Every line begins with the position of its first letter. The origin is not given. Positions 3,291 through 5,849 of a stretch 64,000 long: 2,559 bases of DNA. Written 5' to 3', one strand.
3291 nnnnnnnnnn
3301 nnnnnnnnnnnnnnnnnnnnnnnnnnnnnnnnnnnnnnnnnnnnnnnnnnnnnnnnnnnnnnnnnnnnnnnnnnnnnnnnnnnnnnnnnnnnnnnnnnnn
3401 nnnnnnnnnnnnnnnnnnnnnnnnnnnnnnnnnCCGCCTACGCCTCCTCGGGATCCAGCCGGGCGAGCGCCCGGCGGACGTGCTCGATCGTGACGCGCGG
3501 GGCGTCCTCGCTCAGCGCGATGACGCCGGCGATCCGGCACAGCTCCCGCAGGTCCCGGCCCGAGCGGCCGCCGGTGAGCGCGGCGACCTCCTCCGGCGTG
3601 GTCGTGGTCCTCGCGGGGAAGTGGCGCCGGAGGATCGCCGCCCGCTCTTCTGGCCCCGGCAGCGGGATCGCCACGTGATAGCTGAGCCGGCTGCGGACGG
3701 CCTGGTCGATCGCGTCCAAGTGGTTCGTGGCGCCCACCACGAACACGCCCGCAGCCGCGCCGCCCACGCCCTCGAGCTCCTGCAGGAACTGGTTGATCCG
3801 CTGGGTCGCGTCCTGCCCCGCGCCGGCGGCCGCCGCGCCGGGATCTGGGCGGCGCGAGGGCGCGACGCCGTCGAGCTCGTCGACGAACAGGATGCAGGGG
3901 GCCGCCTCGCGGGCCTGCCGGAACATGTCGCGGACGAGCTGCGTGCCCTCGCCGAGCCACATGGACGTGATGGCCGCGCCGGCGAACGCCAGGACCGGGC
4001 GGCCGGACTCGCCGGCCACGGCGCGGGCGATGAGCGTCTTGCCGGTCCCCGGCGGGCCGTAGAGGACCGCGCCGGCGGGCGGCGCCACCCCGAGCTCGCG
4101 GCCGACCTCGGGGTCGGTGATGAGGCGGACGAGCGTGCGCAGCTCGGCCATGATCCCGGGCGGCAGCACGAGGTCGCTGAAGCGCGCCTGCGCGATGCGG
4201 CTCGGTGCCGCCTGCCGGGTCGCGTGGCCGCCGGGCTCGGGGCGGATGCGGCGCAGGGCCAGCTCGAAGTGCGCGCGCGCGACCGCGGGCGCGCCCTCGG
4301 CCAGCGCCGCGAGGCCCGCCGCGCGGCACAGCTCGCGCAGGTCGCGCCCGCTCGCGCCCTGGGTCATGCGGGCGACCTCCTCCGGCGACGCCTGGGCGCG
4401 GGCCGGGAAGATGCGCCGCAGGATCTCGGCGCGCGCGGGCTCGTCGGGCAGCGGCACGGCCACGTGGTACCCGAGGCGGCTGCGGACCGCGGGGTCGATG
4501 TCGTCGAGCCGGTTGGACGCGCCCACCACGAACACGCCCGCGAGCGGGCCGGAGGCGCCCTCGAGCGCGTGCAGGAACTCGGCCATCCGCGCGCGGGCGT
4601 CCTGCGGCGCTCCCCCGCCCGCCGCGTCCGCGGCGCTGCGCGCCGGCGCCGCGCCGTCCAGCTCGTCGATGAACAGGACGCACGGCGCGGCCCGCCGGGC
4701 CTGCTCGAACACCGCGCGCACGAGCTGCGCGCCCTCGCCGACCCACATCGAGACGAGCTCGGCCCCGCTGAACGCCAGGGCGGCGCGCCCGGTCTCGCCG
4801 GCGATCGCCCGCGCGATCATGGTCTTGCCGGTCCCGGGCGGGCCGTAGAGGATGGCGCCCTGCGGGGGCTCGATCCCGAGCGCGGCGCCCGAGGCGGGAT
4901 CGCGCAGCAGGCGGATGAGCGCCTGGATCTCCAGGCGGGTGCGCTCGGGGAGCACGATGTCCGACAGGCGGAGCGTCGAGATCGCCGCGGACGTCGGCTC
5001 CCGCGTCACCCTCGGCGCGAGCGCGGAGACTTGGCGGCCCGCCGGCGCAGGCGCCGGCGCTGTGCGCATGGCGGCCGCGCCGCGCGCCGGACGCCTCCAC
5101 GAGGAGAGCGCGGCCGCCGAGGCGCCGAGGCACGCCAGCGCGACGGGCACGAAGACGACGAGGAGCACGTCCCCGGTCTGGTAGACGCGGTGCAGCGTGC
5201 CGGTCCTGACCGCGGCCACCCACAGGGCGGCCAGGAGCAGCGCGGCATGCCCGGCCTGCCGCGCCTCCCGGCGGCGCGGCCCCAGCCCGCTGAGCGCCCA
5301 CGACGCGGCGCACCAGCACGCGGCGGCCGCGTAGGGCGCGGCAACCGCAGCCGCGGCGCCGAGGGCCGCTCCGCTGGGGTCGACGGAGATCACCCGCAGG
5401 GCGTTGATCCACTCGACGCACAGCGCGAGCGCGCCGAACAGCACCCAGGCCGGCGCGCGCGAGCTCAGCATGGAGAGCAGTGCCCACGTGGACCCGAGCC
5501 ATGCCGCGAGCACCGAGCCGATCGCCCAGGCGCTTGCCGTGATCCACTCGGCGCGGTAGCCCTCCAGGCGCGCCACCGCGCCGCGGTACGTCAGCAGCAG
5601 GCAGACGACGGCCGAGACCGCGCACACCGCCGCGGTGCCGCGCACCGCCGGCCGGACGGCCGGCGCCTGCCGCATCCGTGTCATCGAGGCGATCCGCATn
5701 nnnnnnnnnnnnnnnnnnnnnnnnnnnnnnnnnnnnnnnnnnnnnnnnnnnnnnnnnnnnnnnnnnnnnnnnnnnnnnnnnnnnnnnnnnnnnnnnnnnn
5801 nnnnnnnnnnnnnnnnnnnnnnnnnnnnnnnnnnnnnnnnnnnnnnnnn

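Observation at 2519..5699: Membrane-anchored tandem-AAA+ ATPase coupled to a membrane NERD-domain protein: candidate undescribed defence-type module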

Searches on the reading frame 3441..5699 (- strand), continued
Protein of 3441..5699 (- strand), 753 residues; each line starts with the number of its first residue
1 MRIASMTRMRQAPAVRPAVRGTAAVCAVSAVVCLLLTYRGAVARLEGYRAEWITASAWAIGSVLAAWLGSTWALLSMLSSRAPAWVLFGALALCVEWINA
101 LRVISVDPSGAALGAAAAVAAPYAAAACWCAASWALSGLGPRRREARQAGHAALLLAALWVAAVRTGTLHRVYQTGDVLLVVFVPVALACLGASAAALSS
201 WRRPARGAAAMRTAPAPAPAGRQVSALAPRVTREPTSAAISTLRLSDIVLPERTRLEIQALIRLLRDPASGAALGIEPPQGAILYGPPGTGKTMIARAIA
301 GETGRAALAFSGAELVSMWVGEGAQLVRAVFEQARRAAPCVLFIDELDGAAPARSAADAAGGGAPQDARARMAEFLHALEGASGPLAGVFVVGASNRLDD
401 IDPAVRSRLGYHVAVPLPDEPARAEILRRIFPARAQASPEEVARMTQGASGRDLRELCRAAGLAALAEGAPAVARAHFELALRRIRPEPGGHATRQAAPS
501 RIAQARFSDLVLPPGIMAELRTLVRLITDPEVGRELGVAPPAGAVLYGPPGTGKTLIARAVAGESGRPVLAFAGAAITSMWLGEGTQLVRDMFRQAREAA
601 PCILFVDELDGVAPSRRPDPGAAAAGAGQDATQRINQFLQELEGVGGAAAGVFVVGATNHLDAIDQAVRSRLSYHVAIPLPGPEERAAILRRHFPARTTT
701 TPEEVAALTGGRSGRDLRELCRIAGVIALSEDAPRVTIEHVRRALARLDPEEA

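Call 54: search_solved_structures(query=window:3441-5699:-, max_evalue=1e-20, show_alignments=0)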
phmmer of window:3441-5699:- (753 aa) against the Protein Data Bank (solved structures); distinct sequences matched with E-value up to 1e-20: 256 (the best 60 are shown).
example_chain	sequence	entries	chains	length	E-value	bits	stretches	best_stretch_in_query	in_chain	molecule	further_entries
5c18_A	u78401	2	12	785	3.1e-83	283.8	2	238-489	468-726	Transitional endoplasmic reticulum ATPase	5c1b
8rs9_A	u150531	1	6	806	1.4e-82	281.6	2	238-475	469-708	Transitional endoplasmic reticulum ATPase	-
8r0e_A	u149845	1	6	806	7.6e-82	279.2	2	238-475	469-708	Transitional endoplasmic reticulum ATPase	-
8pqx_A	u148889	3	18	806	7.8e-82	279.2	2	238-475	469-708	Transitional endoplasmic reticulum ATPase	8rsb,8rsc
7rlj_A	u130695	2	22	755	3.6e-81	277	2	238-475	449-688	Transitional endoplasmic reticulum ATPase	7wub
8yka_A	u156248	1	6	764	3.7e-81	276.9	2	238-475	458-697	Transitional endoplasmic reticulum ATPase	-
7mdm_B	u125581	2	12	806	4.1e-81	276.8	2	237-475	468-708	Transitional endoplasmic reticulum ATPase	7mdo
7y4w_A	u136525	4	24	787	4.1e-81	276.8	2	238-475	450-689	Transitional endoplasmic reticulum ATPase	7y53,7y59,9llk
7rlh_A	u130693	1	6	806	4.3e-81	276.7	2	238-475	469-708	Transitional endoplasmic reticulum ATPase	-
7k57_A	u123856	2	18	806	4.4e-81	276.7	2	238-475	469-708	Transitional endoplasmic reticulum ATPase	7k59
7bp8_A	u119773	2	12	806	4.5e-81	276.6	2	238-475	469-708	Transitional endoplasmic reticulum ATPase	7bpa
7bp9_A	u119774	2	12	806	4.5e-81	276.6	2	238-475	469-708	Transitional endoplasmic reticulum ATPase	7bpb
10qq_A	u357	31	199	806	4.5e-81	276.6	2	238-475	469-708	Transitional endoplasmic reticulum ATPase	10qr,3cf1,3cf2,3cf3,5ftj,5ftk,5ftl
5ifw_B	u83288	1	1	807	4.5e-81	276.6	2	238-475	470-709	Transitional endoplasmic reticulum ATPase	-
7l5w_A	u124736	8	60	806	4.6e-81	276.6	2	238-475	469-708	Transitional endoplasmic reticulum ATPase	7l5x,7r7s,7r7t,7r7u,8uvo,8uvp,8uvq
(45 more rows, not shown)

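Call 56: find_encoding_contigs(protein=P0132, flank=10000, max_places=1)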
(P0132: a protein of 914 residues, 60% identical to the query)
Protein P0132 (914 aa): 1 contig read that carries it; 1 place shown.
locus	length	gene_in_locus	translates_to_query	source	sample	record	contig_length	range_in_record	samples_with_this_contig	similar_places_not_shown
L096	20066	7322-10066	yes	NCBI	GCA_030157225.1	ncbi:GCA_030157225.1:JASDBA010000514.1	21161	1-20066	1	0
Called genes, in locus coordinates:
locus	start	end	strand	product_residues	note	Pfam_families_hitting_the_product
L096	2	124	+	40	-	?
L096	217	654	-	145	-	-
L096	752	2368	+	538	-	PF00496:SBP_bac_5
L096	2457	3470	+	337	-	PF19300:BPD_transp_1_N (weak), PF00528:BPD_transp_1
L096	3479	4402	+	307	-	PF00528:BPD_transp_1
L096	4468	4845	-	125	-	PF01909:NTP_transf_2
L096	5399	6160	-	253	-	PF00149:Metallophos, PF12850:Metallophos_2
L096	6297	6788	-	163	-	PF01243:PNPOx_N, PF12900:Pyridox_ox_2 (weak)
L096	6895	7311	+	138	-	-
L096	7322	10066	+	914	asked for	PF11130:TraC_F_IV (faint), PF19044:P-loop_TraG (weak)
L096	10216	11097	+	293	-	-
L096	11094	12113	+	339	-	-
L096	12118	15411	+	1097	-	PF02534:T4SS-DNA_transf, PF10412:TrwB_AAD_bind, PF12696:TraG-D_C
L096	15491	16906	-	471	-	-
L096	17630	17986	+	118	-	PF13560:HTH_31 (faint)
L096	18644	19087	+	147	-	PF00436:SSB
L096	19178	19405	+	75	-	-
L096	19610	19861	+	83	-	PF15919:HicB_lk_antitox, PF15970:HicB-like_2 (weak)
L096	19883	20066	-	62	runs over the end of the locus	-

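Call 57: find_encoding_contigs(protein=P0141, flank=10000, max_places=1)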
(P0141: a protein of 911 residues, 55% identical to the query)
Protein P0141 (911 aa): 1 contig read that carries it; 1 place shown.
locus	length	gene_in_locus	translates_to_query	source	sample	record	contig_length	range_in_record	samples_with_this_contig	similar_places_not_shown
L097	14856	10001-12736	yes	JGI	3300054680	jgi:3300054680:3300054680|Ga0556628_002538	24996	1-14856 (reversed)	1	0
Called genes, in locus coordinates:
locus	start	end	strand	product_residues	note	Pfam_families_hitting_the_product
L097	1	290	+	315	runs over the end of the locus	-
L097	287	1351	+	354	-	PF19568:Spore_III_AA, PF13401:AAA_22 (weak)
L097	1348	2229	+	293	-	-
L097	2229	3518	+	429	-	PF00140:Sigma70_r1_2, PF04542:Sigma70_r2, PF04539:Sigma70_r3, PF04545:Sigma70_r4 (weak)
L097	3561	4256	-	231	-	PF09339:HTH_IclR (weak)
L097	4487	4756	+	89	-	-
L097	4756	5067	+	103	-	-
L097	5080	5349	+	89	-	-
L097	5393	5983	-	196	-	PF01464:SLT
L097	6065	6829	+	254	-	-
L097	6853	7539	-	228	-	-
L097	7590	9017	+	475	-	-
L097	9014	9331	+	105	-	-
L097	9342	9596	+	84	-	-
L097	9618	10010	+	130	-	-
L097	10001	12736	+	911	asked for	PF11130:TraC_F_IV (faint), PF19044:P-loop_TraG (weak)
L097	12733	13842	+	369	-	-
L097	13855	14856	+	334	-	?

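Call 69: search_protein_representatives(alignment_id=A1)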
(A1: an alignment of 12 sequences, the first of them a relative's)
Query: 12 sequences, 752 profile positions. Proteins with E-value up to 0.001 (for the whole library): 103295; up to 1e-10: 58370; up to 1e-30: 13721. The best 150 are listed.
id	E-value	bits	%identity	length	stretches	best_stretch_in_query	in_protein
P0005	0.0e+00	1117.9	-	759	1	8-748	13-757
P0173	1.2e-236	804.5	-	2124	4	229-715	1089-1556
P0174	7.0e-224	762.3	-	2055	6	215-467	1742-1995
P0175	2.3e-211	720.9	-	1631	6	244-483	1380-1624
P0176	4.3e-206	703.5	-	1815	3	250-719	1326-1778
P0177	3.7e-196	670.6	-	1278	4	233-566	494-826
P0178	1.9e-188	645.1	-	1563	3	248-744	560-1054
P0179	2.6e-186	638.0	-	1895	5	249-616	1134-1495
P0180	6.1e-186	636.8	-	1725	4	279-718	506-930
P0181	1.3e-182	625.9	-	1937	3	244-689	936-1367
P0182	2.2e-181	621.8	-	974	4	233-482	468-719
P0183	2.6e-177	608.3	-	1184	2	244-748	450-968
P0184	8.7e-162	557.0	-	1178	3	249-719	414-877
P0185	1.5e-161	556.2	-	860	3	224-565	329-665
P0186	6.3e-158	544.2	-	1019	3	266-486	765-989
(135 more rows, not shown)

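Call 72: search_protein_families(library=ncbifam, proteins=[L001:13920-14555:-, L001:13216-13920:-, L001:14555-14899:-, L001:14946-16394:+, L001:16508-16831:+, L001:17063-17476:+, L001:20743-21912:+], max_evalue=0.1)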
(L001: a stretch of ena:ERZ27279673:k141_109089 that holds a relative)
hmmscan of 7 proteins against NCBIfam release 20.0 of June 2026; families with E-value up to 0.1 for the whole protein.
L001:13920-14555:- (211 aa): 0 families

L001:13216-13920:- (234 aa): 0 families

L001:14555-14899:- (114 aa): 0 families

L001:14946-16394:+ (482 aa): 0 families

L001:16508-16831:+ (107 aa): 1 family
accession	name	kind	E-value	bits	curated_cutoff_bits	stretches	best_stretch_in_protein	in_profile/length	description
NF033560.1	merT_RC607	exception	0.035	14.5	130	1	41-90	40-88/97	mercuric transport protein MerT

L001:17063-17476:+ (137 aa): 0 families

L001:20743-21912:+ (389 aa): 0 families

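Call 73: search_protein_families(library=padloc, proteins=[L001:13920-14555:-, L001:13216-13920:-], max_evalue=0.01)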
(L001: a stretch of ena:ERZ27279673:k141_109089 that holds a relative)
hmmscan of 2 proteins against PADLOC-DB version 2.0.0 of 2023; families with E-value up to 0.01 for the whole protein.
L001:13920-14555:- (211 aa): 0 families

L001:13216-13920:- (234 aa): 0 families

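Call 80: search_protein_families(library=pfam, proteins=[L092:13980-15017:+, L092:12852-13973:+, L097:6065-6826:+], max_evalue=0.1)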
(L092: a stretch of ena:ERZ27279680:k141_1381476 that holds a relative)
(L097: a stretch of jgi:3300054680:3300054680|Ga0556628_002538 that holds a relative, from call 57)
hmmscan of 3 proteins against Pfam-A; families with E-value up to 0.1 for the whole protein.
L092:13980-15017:+ (346 aa): 0 families

L092:12852-13973:+ (374 aa): 1 family
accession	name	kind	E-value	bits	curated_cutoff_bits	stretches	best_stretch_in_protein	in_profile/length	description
PF11221.13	Med21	-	0.056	14.2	37.3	1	47-73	2-28/144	Subunit 21 of Mediator complex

L097:6065-6826:+ (254 aa): 0 families

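Call 94: find_encoding_contigs(protein=P0135, flank=10000, max_places=1)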
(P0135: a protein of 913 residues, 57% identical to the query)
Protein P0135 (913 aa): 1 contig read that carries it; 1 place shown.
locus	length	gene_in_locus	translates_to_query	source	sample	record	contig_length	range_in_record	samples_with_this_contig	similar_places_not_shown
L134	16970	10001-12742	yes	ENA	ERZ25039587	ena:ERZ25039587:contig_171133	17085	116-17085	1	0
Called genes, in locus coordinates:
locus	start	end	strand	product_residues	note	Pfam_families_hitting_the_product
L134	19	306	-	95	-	-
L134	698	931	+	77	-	-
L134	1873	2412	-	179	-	-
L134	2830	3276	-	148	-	PF01464:SLT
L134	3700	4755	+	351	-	-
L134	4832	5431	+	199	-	-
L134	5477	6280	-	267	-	-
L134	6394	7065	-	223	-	-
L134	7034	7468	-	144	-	-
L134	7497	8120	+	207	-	-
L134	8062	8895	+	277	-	-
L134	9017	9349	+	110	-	-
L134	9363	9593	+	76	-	-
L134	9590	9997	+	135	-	-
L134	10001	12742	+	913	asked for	PF11130:TraC_F_IV (faint), PF12846:AAA_10 (faint), PF19044:P-loop_TraG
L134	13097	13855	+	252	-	-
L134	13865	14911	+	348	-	PF04610:TrbL (weak)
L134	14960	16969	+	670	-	?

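Call 96: search_protein_families(library=pfam, proteins=[L134:3700-4752:+, L134:4832-5428:+, L134:5480-6280:-, L134:7037-7468:-, L006:9402-9998:+, L006:12383-12736:+, L006:12969-13352:-, L005:6281-7183:-, L005:7179-7922:-, L006:7034-8269:+], max_evalue=0.1)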
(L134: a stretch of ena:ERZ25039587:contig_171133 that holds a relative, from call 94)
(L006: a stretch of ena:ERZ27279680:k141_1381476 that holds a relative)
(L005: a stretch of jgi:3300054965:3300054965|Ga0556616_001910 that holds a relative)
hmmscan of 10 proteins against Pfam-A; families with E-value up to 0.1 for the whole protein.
L134:3700-4752:+ (351 aa): 0 families

L134:4832-5428:+ (199 aa): 0 families

L134:5480-6280:- (267 aa): 0 families

L134:7037-7468:- (144 aa): 2 families
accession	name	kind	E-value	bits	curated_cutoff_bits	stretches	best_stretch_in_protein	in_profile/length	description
PF07457.16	DUF1516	-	0.0045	17.6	30.5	1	62-119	49-106/108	Protein of unknown function (DUF1516)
PF18902.5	DUF5658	-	0.032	15.4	25.2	1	38-116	3-72/82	Domain of unknown function (DUF5658)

L006:9402-9998:+ (199 aa): 0 families

L006:12383-12736:+ (118 aa): 0 families

L006:12969-13352:- (128 aa): 0 families

L005:6281-7183:- (301 aa): 1 family
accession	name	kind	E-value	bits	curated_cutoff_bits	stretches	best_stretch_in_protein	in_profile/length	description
PF11236.13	DUF3037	-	0.069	13.8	22.6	0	6-48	1-43/118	Protein of unknown function (DUF3037)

L005:7179-7922:- (248 aa): 3 families
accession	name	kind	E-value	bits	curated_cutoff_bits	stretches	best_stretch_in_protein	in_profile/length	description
PF20613.4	HipA_2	-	9.5e-10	38.6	27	1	29-138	28-154/240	HipA-like kinase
PF07804.18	HipA_C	-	0.00027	21.1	30.5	0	28-70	24-66/213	HipA-like C-terminal domain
PF00454.33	PI3_PI4_kinase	-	0.054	13.8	27.1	1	101-139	137-175/241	Phosphatidylinositol 3- and 4-kinase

L006:7034-8269:+ (412 aa): 0 families

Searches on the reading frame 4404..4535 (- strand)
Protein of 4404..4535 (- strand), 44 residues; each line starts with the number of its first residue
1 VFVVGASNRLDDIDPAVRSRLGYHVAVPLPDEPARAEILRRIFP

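Call 66: find_related_loci(query=A5, collection=metagenome_contigs, flank=10000)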
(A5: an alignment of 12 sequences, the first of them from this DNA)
Query A5 (44 aa) in metagenome_contigs; peptide patterns used: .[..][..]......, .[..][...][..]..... (x = any residue, [..] = any of these).
194 stretches matched a pattern; 35 encode a relative of the query (tblastn E <= 1e-3); 35 distinct loci.
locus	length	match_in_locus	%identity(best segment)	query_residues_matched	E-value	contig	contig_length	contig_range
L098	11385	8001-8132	75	1-44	3e-20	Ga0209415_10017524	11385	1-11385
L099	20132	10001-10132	77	1-44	3e-20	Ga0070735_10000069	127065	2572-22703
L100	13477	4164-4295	75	1-44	5e-18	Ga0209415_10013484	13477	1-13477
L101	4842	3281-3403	54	1-39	1e-8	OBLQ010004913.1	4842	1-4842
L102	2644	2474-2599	45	1-40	2e-8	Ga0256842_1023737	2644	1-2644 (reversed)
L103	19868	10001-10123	56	1-39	2e-8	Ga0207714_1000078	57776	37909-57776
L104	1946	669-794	45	1-40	3e-8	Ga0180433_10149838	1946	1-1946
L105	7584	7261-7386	38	3-44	4e-8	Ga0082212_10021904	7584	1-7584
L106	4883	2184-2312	40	1-43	6e-8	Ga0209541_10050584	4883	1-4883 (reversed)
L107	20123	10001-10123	39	1-39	1e-7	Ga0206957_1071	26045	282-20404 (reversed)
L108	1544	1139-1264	45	1-40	1e-7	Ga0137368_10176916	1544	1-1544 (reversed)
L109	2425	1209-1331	46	1-39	2e-7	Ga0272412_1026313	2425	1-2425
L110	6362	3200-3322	54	1-39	2e-7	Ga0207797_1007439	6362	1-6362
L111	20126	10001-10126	43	1-40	6e-7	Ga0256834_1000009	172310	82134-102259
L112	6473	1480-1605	50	1-40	5e-7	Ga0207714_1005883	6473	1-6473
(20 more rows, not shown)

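Call 80: search_protein_families(library=pfam, proteins=[L098:3557-4531:-], max_evalue=0.1)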
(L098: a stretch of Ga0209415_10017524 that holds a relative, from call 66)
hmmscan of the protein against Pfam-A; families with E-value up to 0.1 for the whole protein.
L098:3557-4531:- (325 aa): 1 family
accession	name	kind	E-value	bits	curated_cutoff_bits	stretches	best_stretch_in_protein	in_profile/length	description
PF08378.17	NERD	-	3.2e-18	66.7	22.1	1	163-271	2-111/111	Nuclease-related domain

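Call 86: find_related_loci(query=A5, collection=viral_contigs, flank=10000)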
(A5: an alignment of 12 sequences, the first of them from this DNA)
Query A5 (44 aa) in viral_contigs; peptide patterns used: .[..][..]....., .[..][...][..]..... (x = any residue, [..] = any of these).
59 stretches matched a pattern, but none encodes a relative of the query by tblastn (E <= 1e-3).

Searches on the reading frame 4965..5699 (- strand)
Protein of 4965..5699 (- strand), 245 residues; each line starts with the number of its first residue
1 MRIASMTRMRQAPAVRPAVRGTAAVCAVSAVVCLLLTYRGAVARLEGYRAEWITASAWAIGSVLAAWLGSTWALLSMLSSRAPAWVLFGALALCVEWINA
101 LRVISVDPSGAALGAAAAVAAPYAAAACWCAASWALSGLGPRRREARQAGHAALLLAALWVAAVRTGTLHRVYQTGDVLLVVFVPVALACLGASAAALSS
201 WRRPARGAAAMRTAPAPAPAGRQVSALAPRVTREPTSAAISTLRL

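Call 81: predict_structure(alignment_id=A7)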
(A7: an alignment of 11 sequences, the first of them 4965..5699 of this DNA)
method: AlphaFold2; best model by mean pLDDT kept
length: 245 residues; sequences in the alignment: 11
mean_pLDDT: 61.6   pTM: 0.42
mean pLDDT of the five models: 61.6, 55.5, 55.4, 52.2, 48.6
residues with pLDDT >= 90: 0; 70-90: 54; 50-70: 152; < 50: 39
segments of 3 or more residues with pLDDT < 50: 1-12, 82-85, 222-229, 241-245
pLDDT, mean of each block of 10 residues (from residue 1): 45 55 67 65 65 64 63 55 53 61 53 56 61 63 76 83 76 65 78 76 58 54 48 49 42
secondary structure, 60 per line:
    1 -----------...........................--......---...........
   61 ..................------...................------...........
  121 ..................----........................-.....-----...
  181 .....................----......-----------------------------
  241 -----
elements in order: H12-38 H41-46 H50-78 H85-103 H110-138 H143-166 H168-172 H178-201 H206-211
